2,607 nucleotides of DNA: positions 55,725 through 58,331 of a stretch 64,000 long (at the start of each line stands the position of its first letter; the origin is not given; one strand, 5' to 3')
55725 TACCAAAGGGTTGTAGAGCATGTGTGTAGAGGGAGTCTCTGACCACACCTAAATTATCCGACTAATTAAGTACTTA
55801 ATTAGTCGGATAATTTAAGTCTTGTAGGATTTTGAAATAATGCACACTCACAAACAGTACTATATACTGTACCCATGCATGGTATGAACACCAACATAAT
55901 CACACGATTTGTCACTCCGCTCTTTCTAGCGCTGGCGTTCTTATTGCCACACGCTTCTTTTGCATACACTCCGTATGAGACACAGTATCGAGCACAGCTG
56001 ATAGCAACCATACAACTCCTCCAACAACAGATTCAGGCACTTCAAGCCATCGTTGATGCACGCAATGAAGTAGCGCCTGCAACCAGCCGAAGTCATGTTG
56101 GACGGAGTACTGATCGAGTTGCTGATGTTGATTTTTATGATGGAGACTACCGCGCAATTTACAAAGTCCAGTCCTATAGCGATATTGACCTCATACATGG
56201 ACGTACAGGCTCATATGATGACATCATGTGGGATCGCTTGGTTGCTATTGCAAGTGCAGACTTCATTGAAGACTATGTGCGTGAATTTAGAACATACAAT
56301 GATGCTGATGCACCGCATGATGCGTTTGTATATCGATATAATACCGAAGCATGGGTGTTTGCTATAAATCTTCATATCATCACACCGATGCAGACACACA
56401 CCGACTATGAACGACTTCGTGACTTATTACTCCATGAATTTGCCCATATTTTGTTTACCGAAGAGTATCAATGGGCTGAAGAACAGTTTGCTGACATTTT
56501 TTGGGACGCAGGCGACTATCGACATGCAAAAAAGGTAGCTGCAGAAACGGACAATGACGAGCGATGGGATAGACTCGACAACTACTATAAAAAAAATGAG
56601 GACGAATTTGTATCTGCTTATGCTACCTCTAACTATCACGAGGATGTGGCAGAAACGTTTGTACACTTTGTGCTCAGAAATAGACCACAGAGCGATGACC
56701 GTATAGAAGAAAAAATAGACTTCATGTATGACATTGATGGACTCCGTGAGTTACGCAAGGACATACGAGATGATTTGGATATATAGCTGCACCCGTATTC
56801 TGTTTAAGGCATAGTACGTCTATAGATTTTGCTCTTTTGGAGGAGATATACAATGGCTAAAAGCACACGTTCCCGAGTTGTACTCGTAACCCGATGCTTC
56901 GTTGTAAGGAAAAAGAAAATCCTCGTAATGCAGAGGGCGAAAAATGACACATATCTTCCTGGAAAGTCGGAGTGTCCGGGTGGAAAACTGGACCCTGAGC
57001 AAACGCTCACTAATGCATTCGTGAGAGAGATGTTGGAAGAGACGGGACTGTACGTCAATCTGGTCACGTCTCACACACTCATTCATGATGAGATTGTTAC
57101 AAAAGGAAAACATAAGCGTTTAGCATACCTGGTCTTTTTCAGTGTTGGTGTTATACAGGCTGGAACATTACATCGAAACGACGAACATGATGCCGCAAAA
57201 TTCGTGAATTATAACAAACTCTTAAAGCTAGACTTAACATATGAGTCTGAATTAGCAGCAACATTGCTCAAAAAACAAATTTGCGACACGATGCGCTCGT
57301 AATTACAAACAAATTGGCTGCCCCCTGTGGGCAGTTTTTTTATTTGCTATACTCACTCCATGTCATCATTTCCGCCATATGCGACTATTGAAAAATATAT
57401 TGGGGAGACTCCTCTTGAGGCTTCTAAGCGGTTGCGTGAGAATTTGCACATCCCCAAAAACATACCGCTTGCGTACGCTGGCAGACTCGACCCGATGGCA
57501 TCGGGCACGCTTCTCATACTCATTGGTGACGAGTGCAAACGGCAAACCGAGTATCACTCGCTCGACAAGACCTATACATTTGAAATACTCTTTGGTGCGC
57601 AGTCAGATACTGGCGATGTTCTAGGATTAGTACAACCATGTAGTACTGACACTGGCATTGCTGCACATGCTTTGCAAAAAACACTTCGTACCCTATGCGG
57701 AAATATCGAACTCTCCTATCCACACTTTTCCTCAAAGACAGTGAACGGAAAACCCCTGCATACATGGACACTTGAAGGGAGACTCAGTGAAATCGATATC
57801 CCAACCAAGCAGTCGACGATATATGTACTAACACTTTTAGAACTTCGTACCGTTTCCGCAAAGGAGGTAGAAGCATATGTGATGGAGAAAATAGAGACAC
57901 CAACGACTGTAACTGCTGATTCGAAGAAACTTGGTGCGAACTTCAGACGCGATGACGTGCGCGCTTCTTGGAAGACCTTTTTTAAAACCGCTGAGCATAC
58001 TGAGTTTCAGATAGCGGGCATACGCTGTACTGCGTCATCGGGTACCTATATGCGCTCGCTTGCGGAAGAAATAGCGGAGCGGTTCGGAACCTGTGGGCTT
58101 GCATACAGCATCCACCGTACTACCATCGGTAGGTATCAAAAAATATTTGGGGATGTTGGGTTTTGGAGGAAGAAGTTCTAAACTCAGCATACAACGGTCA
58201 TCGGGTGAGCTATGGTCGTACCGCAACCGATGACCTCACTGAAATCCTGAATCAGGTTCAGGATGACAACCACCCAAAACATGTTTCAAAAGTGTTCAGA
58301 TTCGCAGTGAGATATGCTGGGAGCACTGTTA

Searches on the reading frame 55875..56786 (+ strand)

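Call 85: search_protein_families(library=pfam, proteins=[window:55875-56786:+], max_evalue=0.0001)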
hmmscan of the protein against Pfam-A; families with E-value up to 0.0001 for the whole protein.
window:55875-56786:+ (303 aa): 1 family
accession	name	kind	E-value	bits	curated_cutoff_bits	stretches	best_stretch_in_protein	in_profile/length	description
PF15890.11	Peptidase_Mx1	-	8e-08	32.4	25.6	1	155-281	96-208/240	Putative zinc-binding metallo-peptidase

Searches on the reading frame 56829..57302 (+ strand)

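Call 85: search_protein_families(library=pfam, proteins=[window:56829-57302:+], max_evalue=0.0001)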
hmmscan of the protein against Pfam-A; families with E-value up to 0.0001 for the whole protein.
window:56829-57302:+ (157 aa): 1 family
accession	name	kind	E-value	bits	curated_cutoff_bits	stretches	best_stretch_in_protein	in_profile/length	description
PF00293.34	NUDIX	-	4.8e-15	56.2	21.1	1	22-135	7-122/134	NUDIX domain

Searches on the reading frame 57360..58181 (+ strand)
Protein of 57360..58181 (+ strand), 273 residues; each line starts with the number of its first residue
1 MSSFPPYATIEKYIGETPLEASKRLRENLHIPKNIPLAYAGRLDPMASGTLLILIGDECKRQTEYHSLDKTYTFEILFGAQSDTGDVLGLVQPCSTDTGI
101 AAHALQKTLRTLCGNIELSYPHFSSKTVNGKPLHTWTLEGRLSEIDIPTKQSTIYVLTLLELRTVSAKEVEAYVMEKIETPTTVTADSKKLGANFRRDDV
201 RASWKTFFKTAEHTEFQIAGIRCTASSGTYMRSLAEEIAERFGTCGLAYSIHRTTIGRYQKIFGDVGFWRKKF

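Call 85: search_protein_families(library=pfam, proteins=[window:57360-58181:+], max_evalue=0.0001)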
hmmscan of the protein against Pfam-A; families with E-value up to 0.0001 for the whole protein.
window:57360-58181:+ (273 aa): 1 family
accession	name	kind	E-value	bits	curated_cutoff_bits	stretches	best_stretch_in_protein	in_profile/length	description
PF01509.24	TruB_N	-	7.1e-23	82.1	27.3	1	38-165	10-135/149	TruB family pseudouridylate synthase (N terminal domain)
